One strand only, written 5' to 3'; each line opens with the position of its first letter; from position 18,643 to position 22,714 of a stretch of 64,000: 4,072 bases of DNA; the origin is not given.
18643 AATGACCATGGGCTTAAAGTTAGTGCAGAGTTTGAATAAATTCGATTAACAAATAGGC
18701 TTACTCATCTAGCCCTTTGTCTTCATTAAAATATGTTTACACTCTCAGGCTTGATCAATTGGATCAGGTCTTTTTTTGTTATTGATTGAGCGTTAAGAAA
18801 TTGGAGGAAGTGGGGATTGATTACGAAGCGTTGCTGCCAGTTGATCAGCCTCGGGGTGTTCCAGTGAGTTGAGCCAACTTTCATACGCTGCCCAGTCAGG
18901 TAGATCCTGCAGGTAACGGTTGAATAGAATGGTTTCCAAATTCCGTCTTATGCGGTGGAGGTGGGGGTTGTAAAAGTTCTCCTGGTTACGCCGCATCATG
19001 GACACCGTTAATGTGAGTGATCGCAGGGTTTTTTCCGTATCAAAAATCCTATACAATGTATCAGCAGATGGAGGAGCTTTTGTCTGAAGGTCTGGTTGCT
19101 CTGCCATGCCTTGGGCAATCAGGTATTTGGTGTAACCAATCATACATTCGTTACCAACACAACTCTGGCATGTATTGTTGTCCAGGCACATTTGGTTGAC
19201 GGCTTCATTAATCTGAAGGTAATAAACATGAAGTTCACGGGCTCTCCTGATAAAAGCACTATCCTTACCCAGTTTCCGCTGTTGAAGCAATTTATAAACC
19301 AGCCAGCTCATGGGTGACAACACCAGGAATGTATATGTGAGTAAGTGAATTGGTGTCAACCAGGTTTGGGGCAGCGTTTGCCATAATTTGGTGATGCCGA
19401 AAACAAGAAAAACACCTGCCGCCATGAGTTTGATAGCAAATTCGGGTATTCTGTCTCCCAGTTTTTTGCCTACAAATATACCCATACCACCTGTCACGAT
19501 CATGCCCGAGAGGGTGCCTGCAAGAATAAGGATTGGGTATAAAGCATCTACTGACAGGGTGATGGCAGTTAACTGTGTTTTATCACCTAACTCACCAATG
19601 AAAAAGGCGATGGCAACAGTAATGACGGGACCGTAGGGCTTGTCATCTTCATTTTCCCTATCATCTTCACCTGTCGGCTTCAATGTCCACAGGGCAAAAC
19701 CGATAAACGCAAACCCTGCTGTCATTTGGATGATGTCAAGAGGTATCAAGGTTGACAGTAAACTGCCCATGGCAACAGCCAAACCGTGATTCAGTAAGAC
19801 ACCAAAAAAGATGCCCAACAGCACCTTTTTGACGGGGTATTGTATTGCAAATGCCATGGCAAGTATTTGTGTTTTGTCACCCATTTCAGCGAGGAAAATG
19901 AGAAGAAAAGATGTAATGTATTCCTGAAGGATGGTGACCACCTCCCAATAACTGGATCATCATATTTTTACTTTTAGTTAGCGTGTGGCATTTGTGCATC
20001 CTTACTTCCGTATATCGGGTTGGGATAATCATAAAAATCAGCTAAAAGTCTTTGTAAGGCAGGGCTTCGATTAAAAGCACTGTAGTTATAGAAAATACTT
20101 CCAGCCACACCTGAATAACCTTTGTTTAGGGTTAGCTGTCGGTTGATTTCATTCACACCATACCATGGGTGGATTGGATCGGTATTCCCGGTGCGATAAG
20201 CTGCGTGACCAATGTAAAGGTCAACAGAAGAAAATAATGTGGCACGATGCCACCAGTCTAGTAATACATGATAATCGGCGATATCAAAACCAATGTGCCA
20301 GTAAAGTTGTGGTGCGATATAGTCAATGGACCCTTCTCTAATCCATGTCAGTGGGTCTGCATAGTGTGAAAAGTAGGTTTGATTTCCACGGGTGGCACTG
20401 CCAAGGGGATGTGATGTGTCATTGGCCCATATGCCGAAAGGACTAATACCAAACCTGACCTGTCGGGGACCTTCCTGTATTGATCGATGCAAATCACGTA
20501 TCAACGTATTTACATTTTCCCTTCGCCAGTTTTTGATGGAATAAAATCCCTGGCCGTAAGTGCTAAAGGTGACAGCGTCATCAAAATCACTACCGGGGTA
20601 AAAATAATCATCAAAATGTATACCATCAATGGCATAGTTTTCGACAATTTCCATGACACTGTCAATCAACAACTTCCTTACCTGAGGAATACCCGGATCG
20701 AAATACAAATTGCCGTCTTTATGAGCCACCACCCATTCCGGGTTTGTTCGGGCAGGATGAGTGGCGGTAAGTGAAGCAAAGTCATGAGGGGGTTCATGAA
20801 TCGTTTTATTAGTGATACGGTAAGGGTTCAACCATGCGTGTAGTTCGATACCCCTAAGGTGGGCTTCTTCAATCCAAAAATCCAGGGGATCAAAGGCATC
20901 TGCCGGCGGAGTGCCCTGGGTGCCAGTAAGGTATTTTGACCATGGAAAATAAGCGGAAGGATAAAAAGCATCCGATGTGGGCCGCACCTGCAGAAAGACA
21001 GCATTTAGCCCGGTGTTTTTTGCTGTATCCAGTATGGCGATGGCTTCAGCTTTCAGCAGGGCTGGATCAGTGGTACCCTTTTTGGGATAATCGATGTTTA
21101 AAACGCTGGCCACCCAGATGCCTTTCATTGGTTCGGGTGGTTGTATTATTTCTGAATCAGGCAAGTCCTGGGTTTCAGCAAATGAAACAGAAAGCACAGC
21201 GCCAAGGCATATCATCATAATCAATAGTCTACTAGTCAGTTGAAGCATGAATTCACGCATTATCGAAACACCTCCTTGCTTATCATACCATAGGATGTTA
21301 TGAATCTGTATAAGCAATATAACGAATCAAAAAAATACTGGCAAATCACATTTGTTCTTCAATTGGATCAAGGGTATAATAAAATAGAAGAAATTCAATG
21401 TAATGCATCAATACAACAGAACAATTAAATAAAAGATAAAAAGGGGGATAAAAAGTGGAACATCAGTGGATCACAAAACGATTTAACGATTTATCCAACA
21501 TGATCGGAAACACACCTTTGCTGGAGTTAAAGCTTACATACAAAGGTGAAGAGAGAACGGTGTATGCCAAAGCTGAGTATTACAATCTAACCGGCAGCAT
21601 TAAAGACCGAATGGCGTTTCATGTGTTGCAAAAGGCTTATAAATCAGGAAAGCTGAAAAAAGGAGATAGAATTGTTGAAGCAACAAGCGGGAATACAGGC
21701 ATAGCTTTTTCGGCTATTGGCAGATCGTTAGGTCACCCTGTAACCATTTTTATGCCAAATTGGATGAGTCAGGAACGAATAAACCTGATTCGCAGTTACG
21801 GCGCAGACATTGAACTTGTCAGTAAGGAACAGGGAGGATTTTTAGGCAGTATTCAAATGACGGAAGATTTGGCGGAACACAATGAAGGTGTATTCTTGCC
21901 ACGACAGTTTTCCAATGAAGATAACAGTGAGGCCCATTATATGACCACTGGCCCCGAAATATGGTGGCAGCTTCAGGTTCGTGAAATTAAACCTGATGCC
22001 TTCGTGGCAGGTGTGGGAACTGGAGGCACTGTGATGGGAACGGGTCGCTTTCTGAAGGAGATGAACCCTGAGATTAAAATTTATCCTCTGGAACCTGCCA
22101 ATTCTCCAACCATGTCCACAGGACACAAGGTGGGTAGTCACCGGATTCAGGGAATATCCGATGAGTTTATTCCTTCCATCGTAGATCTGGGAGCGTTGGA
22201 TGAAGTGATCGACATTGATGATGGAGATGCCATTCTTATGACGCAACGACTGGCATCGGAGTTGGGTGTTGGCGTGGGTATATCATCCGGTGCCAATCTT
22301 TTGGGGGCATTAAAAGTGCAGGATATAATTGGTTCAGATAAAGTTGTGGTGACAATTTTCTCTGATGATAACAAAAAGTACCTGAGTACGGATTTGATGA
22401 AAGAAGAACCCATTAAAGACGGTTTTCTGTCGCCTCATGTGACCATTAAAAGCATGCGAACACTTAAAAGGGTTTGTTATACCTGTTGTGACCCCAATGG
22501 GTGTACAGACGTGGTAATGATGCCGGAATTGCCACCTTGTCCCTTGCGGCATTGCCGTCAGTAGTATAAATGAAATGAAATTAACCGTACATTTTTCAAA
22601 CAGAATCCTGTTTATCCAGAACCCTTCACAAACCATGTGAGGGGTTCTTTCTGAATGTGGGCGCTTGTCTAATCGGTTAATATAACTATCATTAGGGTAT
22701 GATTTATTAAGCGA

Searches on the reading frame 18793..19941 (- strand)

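Call 56: search_protein_families(library=pfam, proteins=[window:18793-19941:-], max_evalue=0.00001)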
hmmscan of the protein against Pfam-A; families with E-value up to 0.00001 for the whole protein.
window:18793-19941:- (382 aa): 1 family
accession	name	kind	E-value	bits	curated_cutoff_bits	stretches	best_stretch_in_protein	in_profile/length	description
PF01169.24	GDT1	-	1e-38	132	27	2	9-83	1-75/75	Divalent cation/proton antiporter GDT1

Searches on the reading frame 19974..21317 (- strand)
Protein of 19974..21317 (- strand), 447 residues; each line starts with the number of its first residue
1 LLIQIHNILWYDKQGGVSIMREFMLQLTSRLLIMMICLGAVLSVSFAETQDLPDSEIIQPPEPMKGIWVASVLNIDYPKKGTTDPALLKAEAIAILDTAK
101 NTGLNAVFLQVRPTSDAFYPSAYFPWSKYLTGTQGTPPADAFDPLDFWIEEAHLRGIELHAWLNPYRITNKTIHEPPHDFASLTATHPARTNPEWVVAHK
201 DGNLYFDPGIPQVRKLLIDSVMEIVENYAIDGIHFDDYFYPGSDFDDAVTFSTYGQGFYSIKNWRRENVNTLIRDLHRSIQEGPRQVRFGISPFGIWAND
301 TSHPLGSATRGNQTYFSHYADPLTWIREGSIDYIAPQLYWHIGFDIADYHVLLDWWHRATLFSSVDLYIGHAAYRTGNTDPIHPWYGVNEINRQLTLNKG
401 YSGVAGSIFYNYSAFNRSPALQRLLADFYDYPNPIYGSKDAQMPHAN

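Call 56: search_protein_families(library=pfam, proteins=[window:19974-21317:-], max_evalue=0.00001)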
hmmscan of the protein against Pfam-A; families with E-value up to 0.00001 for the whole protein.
window:19974-21317:- (447 aa): 1 family
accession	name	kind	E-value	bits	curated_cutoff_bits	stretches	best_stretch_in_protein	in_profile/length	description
PF02638.21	GHL10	-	5.6e-67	226.5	27.9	1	64-379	2-302/311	Glycosyl hydrolase-like 10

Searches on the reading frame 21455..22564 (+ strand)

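Call 57: search_protein_families(library=pfam, proteins=[window:21455-22564:+], max_evalue=0.00001)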
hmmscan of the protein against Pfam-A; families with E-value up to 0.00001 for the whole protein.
window:21455-22564:+ (369 aa): 1 family
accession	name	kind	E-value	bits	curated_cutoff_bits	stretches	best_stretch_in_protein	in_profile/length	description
PF00291.31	PALP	-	1.4e-73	248.3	35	1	14-304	2-295/295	Pyridoxal-phosphate dependent enzyme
